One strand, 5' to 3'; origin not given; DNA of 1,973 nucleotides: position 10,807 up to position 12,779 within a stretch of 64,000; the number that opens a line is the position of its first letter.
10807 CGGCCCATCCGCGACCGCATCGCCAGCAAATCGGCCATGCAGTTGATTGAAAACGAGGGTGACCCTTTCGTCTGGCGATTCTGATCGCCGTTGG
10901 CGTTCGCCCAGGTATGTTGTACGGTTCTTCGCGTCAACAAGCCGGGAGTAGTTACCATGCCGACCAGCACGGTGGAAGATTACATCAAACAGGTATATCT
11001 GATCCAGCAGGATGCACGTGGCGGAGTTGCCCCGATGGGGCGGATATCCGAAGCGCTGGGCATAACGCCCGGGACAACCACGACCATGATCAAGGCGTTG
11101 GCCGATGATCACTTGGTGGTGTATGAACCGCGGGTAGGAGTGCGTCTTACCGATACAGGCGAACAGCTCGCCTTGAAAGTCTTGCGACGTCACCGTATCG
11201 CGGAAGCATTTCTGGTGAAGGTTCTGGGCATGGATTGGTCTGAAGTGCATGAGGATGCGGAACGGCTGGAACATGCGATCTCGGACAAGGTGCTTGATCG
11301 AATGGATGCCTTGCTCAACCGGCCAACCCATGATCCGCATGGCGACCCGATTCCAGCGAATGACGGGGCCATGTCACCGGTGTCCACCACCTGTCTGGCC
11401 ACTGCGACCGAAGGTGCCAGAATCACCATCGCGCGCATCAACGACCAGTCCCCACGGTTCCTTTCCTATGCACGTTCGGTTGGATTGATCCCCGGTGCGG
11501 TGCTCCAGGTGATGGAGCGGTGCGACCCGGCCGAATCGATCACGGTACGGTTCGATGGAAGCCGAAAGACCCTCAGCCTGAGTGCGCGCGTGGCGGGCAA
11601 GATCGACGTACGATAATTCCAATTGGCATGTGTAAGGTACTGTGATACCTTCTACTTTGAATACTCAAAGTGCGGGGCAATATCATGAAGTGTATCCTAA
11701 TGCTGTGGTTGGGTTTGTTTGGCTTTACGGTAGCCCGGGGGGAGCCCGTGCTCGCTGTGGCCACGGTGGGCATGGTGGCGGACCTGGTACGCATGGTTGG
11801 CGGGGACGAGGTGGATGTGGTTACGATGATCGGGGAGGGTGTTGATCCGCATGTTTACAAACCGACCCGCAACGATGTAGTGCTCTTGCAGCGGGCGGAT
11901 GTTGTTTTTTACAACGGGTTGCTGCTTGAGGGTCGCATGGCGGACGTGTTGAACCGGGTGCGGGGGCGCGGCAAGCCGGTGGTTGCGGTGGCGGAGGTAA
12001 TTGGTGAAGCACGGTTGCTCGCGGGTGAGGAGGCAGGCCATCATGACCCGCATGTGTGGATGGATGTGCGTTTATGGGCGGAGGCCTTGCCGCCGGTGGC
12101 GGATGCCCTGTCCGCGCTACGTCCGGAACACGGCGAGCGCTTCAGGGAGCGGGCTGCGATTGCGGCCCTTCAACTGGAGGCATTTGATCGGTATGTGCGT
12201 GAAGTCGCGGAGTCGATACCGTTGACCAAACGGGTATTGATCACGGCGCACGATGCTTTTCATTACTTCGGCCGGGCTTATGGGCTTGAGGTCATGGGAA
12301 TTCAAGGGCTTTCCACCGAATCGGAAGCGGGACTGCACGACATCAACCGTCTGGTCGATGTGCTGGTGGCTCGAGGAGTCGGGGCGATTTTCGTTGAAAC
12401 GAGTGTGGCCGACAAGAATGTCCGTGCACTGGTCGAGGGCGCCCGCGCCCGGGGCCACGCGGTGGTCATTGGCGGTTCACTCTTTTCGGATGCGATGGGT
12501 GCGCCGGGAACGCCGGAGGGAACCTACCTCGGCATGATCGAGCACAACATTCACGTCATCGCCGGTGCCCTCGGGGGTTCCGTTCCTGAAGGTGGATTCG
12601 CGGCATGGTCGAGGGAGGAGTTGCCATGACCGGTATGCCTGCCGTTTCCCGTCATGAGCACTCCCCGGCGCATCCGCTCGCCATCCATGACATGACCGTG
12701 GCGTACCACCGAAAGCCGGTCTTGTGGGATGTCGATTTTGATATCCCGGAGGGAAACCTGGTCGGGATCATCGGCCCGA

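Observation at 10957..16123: Metal ABC importer in which BOTH permeases are fused to DtxR/TroR-like metalloregulator modules, beside a free-standing DtxR repressor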

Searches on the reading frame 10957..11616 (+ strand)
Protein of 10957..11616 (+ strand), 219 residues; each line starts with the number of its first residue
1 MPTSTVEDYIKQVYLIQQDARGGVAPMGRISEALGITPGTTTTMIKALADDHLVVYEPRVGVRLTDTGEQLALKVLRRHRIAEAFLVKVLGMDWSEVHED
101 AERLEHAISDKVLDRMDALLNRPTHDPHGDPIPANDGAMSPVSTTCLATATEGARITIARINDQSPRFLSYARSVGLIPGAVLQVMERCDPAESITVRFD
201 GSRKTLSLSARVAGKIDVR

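Call 3: search_protein_families(library=pfam, proteins=[window:10957-11616:+], max_evalue=0.01)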
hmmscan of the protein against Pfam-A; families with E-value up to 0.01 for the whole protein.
window:10957-11616:+ (219 aa): 4 families
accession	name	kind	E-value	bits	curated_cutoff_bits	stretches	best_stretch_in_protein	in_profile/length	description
PF02742.21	Fe_dep_repr_C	-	4e-32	110.5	27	1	65-133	1-69/70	Iron dependent repressor, metal binding and dimerisation domain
PF04023.20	FeoA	-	6.4e-15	55.4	23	1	147-219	3-73/74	FeoA domain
PF01325.25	Fe_dep_repress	-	4.5e-11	43.2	26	1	3-62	3-60/60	Iron dependent repressor, N-terminal DNA binding domain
PF13412.12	HTH_24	-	0.00074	19.5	21.9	1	26-54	19-47/48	Winged helix-turn-helix DNA-binding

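Call 4: search_protein_families(library=ncbifam, proteins=[window:10957-11616:+], max_evalue=0.01)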
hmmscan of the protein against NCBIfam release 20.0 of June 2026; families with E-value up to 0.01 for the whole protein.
window:10957-11616:+ (219 aa): 4 families
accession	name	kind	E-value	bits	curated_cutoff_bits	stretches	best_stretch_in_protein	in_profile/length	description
NF047407.1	TransRegMntRTherm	equivalog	2.2e-48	164.9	350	1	5-204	9-211/227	manganese-dependent transcriptional regulator MntR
NF053665.1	TransRegDtxRActin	equivalog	7.3e-29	100.9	290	1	5-216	7-228/233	iron-dependent transcriptional repressor DtxR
NF003025.0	PRK03902.1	equivalog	1e-21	77.5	138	1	1-121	1-118/142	transcriptional regulator MntR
NF008273.0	PRK11050.1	equivalog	6.2e-20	71.4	153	1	5-123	37-152/156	manganese-binding transcriptional regulator MntR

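Call 17: search_solved_structures(query=window:10957-11616:+, max_evalue=0.0001, show_alignments=2)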
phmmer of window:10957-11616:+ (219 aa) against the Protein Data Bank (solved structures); distinct sequences matched with E-value up to 0.0001: 33.
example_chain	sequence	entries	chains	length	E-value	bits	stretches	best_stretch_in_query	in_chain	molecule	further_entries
5zr4_A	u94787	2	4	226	4.6e-41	143.7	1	5-209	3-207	Metal-dependent transcriptional regulator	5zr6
8pvt_A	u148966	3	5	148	7.1e-33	117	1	5-139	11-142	Iron dependent repressor, putative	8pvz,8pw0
3hrs_A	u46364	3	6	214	2.4e-26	95.7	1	5-204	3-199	Metalloregulator ScaR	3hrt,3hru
6o5c_A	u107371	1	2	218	1.2e-24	90.1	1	4-165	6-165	Putative metal-dependent transcriptional regulator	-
5cvi_A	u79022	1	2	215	4.4e-24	88.3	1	4-216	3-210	SloR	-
7b24_A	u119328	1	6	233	5.3e-24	88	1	5-196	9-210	DtxR family iron (Metal) dependent repressor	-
7b25_A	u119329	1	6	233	3e-23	85.5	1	5-196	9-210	DtxR family iron (Metal) dependent repressor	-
7b1v_A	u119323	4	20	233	3.9e-23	85.2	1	5-196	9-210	DtxR family iron (Metal) dependent repressor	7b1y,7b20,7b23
1fx7_A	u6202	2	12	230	2.6e-21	79.2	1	4-137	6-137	IRON-DEPENDENT REPRESSOR IDER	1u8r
1b1b_A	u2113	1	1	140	4.2e-21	78.5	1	4-134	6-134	PROTEIN (IRON DEPENDENT REGULATOR)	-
2isy_A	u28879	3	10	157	5.3e-21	78.2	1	4-134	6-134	Iron-dependent repressor ideR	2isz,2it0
2qqb_A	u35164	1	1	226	2.5e-20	76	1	4-137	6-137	Diphtheria toxin repressor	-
2qq9_A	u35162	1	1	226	2.7e-20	75.9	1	4-137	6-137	Diphtheria toxin repressor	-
1ddn_A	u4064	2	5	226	3.3e-20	75.6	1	4-137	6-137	DIPHTHERIA TOX REPRESSOR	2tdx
1g3s_A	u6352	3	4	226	6.1e-20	74.7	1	4-137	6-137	DIPHTHERIA TOXIN REPRESSOR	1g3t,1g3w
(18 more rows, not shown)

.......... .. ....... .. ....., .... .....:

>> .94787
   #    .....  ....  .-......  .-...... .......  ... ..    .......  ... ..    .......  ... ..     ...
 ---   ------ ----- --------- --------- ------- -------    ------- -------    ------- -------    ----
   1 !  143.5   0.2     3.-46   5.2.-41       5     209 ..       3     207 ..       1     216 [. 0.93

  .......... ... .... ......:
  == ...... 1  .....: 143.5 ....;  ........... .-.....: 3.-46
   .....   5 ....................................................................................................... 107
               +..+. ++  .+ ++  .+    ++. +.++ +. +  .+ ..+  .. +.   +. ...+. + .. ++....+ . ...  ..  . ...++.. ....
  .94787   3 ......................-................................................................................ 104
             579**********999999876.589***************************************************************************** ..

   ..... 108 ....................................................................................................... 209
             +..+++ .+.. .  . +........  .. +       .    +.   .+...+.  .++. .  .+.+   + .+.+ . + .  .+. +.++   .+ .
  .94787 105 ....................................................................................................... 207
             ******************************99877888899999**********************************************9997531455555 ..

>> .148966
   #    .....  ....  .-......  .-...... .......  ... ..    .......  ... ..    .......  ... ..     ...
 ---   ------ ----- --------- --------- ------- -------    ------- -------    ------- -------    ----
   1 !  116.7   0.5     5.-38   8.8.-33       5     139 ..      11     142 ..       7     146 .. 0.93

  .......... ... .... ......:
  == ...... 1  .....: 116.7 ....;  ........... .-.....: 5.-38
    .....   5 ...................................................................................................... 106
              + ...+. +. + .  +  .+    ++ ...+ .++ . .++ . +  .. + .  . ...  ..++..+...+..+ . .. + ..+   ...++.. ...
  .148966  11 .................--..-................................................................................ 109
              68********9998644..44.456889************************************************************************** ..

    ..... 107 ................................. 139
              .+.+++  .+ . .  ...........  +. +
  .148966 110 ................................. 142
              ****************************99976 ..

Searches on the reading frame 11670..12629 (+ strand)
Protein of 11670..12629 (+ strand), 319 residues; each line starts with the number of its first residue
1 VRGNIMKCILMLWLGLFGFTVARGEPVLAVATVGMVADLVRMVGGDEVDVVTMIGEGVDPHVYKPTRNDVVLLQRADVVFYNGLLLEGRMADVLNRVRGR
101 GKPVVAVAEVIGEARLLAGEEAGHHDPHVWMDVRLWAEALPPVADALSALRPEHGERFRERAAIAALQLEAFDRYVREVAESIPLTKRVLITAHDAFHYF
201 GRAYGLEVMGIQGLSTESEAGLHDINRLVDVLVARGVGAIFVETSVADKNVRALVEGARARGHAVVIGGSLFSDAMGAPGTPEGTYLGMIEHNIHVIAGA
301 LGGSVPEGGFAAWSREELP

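Call 3: search_protein_families(library=pfam, proteins=[window:11670-12629:+], max_evalue=0.01)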
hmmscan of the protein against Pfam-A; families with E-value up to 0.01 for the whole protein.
window:11670-12629:+ (319 aa): 1 family
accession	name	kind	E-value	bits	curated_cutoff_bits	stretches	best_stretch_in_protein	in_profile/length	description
PF01297.22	ZnuA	-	6.9e-73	245.8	29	1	30-299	2-262/263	Zinc-uptake complex component A periplasmic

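Call 4: search_protein_families(library=ncbifam, proteins=[window:11670-12629:+], max_evalue=0.01)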
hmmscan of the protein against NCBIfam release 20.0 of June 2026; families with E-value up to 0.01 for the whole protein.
window:11670-12629:+ (319 aa): 8 families
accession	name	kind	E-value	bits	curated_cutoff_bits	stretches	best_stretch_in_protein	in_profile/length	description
NF040870.1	AztC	equivalog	1.5e-56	191.9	350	1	30-301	2-277/277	zinc ABC transporter substrate-binding protein AztC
NF053842.1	MnTportMntCDein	equivalog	2.4e-44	151.7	400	1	26-298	5-279/281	manganese ABC transporter substrate-binding protein MntC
TIGR03772.1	anch_rpt_subst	equivalog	2.4e-40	138.6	350.45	2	123-301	314-485/486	anchored repeat ABC transporter, substrate-binding protein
NF053703.1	Mn_SBP_EfaA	exception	2.3e-39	135.4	485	1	28-299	37-307/310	Mn/Fe ABC transporter substrate-binding lipoprotein EfaA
NF040928.1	ABC_lipo_SloC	subfamily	2.5e-35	122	525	1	27-301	28-302/304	metal ABC transporter substrate-binding lipoprotein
NF047355.1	ABC_bind_Mn_Staph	exception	1.4e-32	113.2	500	1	29-300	35-307/309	manganese ABC transporter substrate-binding lipoprotein MntC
NF033605.1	Zn_bnd_ABC_AdcA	exception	4.6e-16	58.9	700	1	31-301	39-322/517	zinc ABC transporter substrate-binding lipoprotein AdcA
NF007091.2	PRK09545.1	equivalog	1.5e-10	40.8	268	1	121-260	145-282/318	zinc ABC transporter substrate-binding protein ZnuA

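Call 59: search_solved_structures(query=window:11685-12629:+, max_evalue=1e-10, show_alignments=2)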
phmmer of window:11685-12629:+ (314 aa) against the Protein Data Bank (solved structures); distinct sequences matched with E-value up to 1e-10: 46.
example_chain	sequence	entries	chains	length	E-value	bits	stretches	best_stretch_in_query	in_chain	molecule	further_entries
1toa_A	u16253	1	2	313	2.9e-80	273.1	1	10-296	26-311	PROTEIN (PERIPLASMIC BINDING PROTEIN TROA)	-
1k0f_A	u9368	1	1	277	2.7e-79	269.9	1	21-296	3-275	Periplasmic zinc-binding protein troA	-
5kzj_A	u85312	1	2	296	7.2e-42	147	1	13-297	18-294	Periplasmic solute binding protein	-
8svc_A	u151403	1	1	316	1.5e-39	139.4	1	19-303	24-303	Metal ABC transporter substrate-binding protein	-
3mfq_A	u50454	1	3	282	5.4e-39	137.6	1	20-292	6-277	High-affinity zinc uptake system protein znuA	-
5w56_A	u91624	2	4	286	9.9e-38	133.4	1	20-297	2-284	Periplasmic solute binding protein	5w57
4utp_A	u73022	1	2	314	2.4e-34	122.3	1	17-296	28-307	MANGANESE ABC TRANSPORTER SUBSTRATE-BINDING LIPOPROTEIN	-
1psz_A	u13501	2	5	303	4.2e-34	121.5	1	18-296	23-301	PROTEIN (SURFACE ANTIGEN PSAA) | MANGANESE ABC TRANSPORTER SUBSTRATE-BINDING LIPOPROTEIN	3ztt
3hh8_A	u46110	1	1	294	8.3e-34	120.5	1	13-295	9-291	Metal ABC transporter substrate-binding lipoprotein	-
4uto_A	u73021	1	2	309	1.7e-33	119.5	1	17-296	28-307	MANGANESE ABC TRANSPORTER SUBSTRATE-BINDING LIPOPROTEIN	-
8yj8_A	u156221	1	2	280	1.8e-33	119.4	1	23-295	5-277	Iron ABC transporter substrate-binding lipoprotein MtsA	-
4irm_A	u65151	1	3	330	1.9e-33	119.3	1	24-296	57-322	Mn transporter; MntC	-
8yj5_A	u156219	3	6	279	2.1e-33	119.2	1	24-295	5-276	Iron ABC transporter substrate-binding lipoprotein MtsA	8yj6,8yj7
3zk7_A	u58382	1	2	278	2.1e-33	119.2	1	24-296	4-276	MANGANESE ABC TRANSPORTER SUBSTRATE-BINDING LIPOPROTEIN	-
3zk8_A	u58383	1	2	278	2.1e-33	119.2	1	24-296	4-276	MANGANESE ABC TRANSPORTER SUBSTRATE-BINDING LIPOPROTEIN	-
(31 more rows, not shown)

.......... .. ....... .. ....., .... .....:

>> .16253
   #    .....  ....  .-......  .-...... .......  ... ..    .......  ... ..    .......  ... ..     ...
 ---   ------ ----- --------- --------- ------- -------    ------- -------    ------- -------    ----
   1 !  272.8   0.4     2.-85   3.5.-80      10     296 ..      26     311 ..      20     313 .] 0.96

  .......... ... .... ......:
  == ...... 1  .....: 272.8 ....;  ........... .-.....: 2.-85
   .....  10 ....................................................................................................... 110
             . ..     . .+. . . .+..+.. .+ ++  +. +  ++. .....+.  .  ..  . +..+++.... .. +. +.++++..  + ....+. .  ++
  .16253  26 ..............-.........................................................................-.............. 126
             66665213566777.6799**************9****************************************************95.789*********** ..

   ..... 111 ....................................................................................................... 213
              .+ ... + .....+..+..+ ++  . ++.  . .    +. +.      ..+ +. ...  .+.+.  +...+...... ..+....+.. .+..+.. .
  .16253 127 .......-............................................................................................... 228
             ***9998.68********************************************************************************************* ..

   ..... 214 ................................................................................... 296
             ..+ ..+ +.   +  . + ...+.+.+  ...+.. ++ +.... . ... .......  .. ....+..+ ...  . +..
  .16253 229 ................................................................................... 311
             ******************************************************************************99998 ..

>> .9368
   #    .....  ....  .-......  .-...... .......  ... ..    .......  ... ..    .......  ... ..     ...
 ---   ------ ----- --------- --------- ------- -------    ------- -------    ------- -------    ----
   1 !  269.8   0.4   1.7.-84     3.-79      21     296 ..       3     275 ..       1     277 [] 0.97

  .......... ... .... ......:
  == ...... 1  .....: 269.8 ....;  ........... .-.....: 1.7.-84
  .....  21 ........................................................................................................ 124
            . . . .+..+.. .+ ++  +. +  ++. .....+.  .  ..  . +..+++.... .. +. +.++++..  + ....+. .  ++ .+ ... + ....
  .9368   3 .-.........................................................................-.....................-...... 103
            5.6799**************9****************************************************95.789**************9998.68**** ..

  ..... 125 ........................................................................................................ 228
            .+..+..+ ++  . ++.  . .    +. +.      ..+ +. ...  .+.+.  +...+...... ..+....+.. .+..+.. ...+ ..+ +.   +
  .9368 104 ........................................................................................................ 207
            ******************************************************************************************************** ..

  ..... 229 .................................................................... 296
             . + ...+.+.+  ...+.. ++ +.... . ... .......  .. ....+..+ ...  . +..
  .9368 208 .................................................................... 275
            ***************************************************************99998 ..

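Call 62: find_related_loci(query=A5, collection=genome_contigs, flank=7000)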
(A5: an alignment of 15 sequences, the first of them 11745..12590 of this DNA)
Query A5 (282 aa) in genome_contigs; peptide patterns used: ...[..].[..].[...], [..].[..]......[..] (x = any residue, [..] = any of these).
599 stretches matched a pattern (row limit reached: there are more); 597 encode a relative of the query (tblastn E <= 1e-3); the best 80 are kept; 80 distinct loci.
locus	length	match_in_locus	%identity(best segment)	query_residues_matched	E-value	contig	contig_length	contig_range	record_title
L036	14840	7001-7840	60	1-281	1e-108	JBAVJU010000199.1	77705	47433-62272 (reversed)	MAG: Desulfobacterales bacterium isolate MFD04317_ilm_asm_bin18 k127_319368, whole genome shotgun sequence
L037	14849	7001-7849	60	1-282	1e-107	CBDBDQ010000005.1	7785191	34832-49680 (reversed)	MAG: Spirochaetia bacterium isolate f652f7ba-8847-4161-9e61-b7674eda2487 genome assembly, contig: contig_5, whole genome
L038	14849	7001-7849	60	1-282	7e-107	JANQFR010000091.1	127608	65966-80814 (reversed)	MAG: Phycisphaeraceae bacterium isolate PL23b_bin.10 k99_839524, whole genome shotgun sequence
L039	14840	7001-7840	60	1-281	3e-106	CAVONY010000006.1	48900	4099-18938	MAG: uncultured delta proteobacterium isolate MFD09964.bin.1.222 genome assembly, contig: contig_14939, whole genome sho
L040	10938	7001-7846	62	1-282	7e-106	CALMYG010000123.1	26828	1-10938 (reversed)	MAG TPA_asm: uncultured Verrucomicrobia bacterium isolate SRR2107179_bin.42_CONCOCT_v1.1_MAG genome assembly, contig: ER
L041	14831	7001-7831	61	5-278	5e-104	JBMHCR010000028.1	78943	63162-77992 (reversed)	MAG: Lentimonas sp. isolate xHP1_bin.575 c_000000000028, whole genome shotgun sequence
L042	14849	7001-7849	60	1-282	8e-104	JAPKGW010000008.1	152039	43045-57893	MAG: Phycisphaerales bacterium isolate PDA_C_MAG.101 MAG.101_8, whole genome shotgun sequence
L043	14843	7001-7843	58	1-278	4e-103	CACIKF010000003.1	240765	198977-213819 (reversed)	Puniceicoccaceae bacterium isolate AG-913-J04 genome assembly, contig: AG-913-J04_NODE_3, whole genome shotgun sequence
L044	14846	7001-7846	59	1-282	3e-103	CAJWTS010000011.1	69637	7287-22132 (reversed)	MAG TPA_asm: uncultured Verrucomicrobia bacterium isolate ERR599008_bin.48_MetaBAT_v2.12.1_MAG genome assembly, contig:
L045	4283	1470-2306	58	5-282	9e-104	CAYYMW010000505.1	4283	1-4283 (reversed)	MAG TPA_asm: uncultured Verrucomicrobiota bacterium isolate binchicken_co269_135 genome assembly, contig: NODE_21829_len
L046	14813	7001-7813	62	13-282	2e-102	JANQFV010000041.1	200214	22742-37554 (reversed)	MAG: Phycisphaerae bacterium isolate PL23b_bin.19 k99_1009990, whole genome shotgun sequence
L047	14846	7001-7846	57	1-281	1e-101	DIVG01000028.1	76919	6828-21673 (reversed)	MAG TPA_asm: Akkermansiaceae bacterium UBA6138 UBA6138_contig_8824, whole genome shotgun sequence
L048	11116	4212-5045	57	5-281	6e-101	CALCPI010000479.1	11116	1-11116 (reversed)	MAG TPA_asm: uncultured Verrucomicrobiales bacterium isolate SRR3933179_bin.13_CONCOCT_v1.1_MAG genome assembly, contig:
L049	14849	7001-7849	56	1-282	1e-100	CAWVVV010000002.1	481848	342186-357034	MAG TPA_asm: uncultured Puniceicoccaceae bacterium isolate ERR3589587_binner123_64 genome assembly, contig: ERZ7462733.2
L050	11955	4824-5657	52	5-282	2e-99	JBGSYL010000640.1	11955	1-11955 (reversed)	MAG: Phycisphaeraceae bacterium isolate JTS-RE9 k141_6686367, whole genome shotgun sequence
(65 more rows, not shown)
